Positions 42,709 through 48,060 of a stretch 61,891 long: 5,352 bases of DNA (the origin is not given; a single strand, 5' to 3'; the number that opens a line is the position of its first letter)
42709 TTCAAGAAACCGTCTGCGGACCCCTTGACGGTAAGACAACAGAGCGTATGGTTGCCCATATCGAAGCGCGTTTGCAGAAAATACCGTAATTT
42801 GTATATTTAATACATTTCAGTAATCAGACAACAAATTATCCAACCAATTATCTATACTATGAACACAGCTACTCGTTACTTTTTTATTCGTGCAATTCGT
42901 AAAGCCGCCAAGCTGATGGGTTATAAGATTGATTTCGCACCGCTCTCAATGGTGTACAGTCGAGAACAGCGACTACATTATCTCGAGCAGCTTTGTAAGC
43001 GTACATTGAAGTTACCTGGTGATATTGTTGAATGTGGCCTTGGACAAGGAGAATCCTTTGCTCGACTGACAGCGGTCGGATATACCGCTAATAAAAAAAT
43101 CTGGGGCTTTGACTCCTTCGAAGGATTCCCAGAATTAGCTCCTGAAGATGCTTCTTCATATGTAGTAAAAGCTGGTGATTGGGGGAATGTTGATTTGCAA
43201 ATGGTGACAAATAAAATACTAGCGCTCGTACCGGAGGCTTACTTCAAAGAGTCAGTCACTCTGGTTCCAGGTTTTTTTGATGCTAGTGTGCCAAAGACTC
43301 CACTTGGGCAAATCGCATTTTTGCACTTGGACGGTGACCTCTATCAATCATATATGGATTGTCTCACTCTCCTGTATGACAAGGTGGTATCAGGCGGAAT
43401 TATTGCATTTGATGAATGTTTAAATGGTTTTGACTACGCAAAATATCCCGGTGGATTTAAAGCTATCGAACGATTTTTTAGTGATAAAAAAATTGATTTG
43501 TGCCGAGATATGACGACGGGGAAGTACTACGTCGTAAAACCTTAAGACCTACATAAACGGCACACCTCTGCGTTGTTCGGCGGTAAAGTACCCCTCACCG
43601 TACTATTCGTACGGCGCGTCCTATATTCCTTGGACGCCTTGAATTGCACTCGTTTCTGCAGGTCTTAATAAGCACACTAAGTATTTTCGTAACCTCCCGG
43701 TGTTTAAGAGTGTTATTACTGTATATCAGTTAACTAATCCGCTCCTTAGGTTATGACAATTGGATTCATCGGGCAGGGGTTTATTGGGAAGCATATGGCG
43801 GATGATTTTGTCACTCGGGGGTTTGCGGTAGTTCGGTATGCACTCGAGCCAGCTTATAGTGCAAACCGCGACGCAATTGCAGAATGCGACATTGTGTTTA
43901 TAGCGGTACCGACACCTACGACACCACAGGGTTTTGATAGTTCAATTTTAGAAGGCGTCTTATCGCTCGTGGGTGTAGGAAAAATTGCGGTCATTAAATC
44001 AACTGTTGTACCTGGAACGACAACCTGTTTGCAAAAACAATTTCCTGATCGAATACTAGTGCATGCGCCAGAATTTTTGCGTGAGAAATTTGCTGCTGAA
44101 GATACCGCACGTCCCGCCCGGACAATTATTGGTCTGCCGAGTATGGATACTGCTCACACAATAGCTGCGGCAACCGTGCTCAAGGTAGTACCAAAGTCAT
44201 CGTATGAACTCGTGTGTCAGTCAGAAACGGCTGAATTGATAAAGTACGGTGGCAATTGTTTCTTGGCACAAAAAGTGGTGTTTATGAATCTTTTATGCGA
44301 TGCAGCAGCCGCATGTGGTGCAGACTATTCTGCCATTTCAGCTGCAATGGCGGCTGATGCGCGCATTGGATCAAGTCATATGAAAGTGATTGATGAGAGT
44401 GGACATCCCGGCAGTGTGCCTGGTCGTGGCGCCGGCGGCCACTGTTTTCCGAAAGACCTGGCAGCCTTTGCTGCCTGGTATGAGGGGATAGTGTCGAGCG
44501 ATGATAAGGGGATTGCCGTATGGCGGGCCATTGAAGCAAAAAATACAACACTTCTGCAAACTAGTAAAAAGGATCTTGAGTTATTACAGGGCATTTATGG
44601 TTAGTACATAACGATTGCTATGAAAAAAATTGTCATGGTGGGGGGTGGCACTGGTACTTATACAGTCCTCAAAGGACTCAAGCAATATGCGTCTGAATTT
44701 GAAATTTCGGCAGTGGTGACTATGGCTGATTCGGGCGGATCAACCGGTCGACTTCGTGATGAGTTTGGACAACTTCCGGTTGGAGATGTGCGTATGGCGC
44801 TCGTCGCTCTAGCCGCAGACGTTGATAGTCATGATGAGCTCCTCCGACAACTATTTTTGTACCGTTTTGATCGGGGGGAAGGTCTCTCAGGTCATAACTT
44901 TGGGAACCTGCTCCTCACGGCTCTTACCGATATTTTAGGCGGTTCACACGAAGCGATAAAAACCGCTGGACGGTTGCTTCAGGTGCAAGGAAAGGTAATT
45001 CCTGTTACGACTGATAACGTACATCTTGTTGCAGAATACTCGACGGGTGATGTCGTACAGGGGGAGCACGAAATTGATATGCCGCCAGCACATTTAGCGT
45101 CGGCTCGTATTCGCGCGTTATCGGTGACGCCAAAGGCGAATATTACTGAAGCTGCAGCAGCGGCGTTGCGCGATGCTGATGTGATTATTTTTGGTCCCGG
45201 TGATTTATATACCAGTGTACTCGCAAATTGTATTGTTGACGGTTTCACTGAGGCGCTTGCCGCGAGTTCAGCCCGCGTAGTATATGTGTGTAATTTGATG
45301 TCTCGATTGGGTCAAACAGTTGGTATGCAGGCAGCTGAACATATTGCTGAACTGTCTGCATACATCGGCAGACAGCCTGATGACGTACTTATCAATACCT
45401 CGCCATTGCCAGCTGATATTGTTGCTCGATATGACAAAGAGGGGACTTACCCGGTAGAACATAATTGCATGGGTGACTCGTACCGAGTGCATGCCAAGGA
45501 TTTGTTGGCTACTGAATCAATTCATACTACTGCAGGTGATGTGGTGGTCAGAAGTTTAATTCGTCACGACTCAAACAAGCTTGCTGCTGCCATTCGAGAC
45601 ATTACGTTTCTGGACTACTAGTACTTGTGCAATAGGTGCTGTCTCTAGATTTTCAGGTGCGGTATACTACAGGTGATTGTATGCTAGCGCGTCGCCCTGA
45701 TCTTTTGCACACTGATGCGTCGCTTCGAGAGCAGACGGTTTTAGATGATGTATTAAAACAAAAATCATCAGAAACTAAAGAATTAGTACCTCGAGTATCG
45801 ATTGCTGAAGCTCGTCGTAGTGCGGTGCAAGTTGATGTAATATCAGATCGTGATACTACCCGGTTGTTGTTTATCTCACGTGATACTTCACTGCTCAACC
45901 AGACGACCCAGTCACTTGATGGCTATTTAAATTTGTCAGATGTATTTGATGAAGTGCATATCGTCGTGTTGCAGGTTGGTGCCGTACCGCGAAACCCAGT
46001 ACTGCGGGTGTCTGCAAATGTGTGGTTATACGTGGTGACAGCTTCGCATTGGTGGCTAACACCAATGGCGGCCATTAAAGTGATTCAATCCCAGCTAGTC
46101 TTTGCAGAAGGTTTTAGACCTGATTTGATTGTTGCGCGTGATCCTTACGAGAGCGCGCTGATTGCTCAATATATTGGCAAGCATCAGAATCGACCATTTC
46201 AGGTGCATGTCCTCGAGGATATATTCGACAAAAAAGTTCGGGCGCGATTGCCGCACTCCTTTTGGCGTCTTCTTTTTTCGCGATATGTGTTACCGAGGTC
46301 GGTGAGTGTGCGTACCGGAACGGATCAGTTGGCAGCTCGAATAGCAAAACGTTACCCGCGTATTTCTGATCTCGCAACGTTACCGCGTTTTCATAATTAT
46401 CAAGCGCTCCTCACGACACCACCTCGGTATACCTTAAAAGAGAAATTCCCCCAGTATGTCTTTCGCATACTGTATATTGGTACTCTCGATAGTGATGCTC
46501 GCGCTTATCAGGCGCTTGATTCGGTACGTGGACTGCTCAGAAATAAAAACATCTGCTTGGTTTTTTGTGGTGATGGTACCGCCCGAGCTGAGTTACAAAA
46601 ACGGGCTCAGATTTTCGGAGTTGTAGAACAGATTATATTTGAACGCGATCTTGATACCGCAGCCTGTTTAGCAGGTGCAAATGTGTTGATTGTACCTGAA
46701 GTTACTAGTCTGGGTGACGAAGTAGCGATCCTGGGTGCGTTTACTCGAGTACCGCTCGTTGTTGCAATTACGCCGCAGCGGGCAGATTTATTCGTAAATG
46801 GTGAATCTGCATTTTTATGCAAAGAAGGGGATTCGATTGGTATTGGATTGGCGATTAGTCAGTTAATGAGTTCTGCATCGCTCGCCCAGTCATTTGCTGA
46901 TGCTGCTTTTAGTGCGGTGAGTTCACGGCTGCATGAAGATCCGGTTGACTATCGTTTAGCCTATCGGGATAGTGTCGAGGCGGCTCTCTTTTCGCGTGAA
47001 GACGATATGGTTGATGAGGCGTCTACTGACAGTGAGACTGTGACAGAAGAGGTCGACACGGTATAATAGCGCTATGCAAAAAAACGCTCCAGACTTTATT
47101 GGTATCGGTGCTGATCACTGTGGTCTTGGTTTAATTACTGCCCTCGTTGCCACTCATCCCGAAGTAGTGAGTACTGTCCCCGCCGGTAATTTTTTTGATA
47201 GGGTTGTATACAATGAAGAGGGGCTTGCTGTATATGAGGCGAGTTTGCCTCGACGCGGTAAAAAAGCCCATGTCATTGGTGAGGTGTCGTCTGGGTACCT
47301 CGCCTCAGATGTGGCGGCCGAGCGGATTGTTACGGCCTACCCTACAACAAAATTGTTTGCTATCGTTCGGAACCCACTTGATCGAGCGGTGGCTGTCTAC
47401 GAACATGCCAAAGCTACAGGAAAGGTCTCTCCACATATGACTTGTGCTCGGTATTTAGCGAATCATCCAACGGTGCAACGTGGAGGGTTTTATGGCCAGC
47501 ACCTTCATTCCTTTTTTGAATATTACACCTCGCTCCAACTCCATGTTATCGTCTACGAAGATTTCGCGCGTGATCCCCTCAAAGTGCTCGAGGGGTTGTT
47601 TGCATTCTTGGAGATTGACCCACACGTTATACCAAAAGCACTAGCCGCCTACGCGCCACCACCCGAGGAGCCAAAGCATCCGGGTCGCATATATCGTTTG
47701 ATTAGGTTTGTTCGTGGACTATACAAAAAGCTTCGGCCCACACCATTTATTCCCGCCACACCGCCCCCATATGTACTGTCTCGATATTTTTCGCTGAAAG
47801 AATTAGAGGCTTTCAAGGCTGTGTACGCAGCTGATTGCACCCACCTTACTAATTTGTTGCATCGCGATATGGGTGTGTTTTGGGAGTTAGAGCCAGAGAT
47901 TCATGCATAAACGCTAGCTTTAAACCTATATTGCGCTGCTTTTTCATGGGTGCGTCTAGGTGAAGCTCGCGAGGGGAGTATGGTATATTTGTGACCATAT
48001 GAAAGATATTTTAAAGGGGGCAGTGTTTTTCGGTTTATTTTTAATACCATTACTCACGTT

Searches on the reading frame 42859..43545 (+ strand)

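Call 12: search_protein_families(library=pfam, proteins=[window:42859-43545:+], max_evalue=0.001)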
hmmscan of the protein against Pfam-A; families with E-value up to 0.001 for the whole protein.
window:42859-43545:+ (228 aa): 2 families
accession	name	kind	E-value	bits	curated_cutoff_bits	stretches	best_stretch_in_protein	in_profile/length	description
PF05711.17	TylF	-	8e-26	91.3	23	1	29-213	66-249/264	Macrocin-O-methyltransferase (TylF)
PF13578.12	Methyltransf_24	-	1.8e-09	38.9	26.3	1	57-187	1-105/105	Methyltransferase domain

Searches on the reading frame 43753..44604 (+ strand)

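Call 12: search_protein_families(library=pfam, proteins=[window:43753-44604:+], max_evalue=0.001)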
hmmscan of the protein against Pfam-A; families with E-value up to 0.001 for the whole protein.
window:43753-44604:+ (283 aa): 4 families
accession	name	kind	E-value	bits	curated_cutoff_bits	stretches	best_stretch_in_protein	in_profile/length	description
PF03721.20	UDPG_MGDP_dh_N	-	9.9e-17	61.5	27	1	39-134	71-181/187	UDP-glucose/GDP-mannose dehydrogenase family, NAD binding domain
PF00984.24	UDPG_MGDP_dh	-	4.3e-16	59.3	25.4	1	158-244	1-76/94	UDP-glucose/GDP-mannose dehydrogenase family, central domain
PF03446.21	NAD_binding_2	-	2.4e-06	28.1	21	1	2-97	1-107/161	NAD binding domain of 6-phosphogluconate dehydrogenase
PF03807.23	F420_oxidored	-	9.4e-05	23.4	21.6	0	2-57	1-72/94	NADP oxidoreductase coenzyme F420-dependent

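Call 15: search_protein_families(library=ncbifam, proteins=[window:43753-44604:+], max_evalue=0.001)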
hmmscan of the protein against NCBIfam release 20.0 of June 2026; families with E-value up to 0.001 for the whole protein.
window:43753-44604:+ (283 aa): 5 families
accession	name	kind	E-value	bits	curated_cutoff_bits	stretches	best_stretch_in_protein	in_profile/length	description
TIGR03026.1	NDP-sugDHase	subfamily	1.9e-36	125.7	189.8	1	39-244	71-277/413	nucleotide sugar dehydrogenase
NF041297.1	UDPGDh_AglM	equivalog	5.8e-25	88.1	670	1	37-241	67-278/429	UDP-glucose 6-dehydrogenase AglM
NF047673.2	TeichurnBiosyTuaD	equivalog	4.3e-24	85.5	700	1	40-240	73-270/439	UDP-glucose 6-dehydrogenase TuaD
NF011631.0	PRK15057.1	equivalog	2.2e-20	73.1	757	1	38-246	67-268/388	UDP-glucose 6-dehydrogenase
NF040825.1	UDPMaNacDH_Arch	equivalog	1e-06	27.9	750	1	38-235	69-262/418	UDP-N-acetyl-D-mannosamine dehydrogenase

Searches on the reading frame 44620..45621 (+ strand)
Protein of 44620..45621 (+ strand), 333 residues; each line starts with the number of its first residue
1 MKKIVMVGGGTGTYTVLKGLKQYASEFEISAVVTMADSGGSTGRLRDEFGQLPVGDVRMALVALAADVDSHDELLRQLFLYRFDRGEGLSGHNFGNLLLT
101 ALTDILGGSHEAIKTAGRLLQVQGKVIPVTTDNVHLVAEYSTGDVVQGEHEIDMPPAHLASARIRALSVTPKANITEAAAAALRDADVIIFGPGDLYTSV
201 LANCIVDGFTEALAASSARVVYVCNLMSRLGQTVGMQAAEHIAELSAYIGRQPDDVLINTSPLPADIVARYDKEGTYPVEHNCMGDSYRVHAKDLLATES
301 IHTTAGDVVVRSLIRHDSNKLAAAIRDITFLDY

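Call 12: search_protein_families(library=pfam, proteins=[window:44620-45621:+], max_evalue=0.001)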
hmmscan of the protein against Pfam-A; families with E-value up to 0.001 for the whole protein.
window:44620-45621:+ (333 aa): 1 family
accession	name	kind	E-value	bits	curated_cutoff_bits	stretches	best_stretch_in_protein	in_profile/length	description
PF01933.23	CofD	-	6.2e-83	278.8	30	1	4-289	1-283/290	2-phospho-L-lactate transferase CofD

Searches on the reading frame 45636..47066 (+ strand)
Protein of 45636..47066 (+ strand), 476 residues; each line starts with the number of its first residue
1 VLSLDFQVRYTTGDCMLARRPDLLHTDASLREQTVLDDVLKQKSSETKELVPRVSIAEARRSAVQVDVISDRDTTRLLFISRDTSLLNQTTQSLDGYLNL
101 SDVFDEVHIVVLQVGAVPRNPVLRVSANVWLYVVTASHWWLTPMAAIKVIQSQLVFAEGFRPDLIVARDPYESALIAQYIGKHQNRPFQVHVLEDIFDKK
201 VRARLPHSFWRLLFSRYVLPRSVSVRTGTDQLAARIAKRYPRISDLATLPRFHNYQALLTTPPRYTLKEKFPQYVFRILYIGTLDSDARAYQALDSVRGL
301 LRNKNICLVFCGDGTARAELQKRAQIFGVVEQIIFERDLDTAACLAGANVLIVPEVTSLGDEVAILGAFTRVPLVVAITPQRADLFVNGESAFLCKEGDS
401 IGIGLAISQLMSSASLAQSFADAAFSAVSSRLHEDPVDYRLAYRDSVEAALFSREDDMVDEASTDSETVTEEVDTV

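Call 13: search_protein_families(library=pfam, proteins=[window:45636-47066:+], max_evalue=0.001)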
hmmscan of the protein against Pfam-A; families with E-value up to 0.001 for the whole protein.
window:45636-47066:+ (476 aa): 2 families
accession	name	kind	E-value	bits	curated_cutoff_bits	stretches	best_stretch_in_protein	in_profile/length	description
PF13692.12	Glyco_trans_1_4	-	5.5e-09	36.9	27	1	277-412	3-141/142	Glycosyl transferases group 1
PF00534.26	Glycos_transf_1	-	1.8e-08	34.6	26.4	1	276-424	16-169/172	Glycosyl transferases group 1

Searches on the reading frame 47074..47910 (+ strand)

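Call 13: search_protein_families(library=pfam, proteins=[window:47074-47910:+], max_evalue=0.001)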
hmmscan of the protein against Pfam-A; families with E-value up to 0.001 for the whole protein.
window:47074-47910:+ (278 aa): 2 families
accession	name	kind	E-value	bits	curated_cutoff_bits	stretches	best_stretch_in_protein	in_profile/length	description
PF00685.33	Sulfotransfer_1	-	1.3e-09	38.3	22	1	90-182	89-182/255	Sulfotransferase domain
PF13469.12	Sulfotransfer_3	-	6.4e-07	30.3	27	1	81-182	114-213/216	Sulfotransferase family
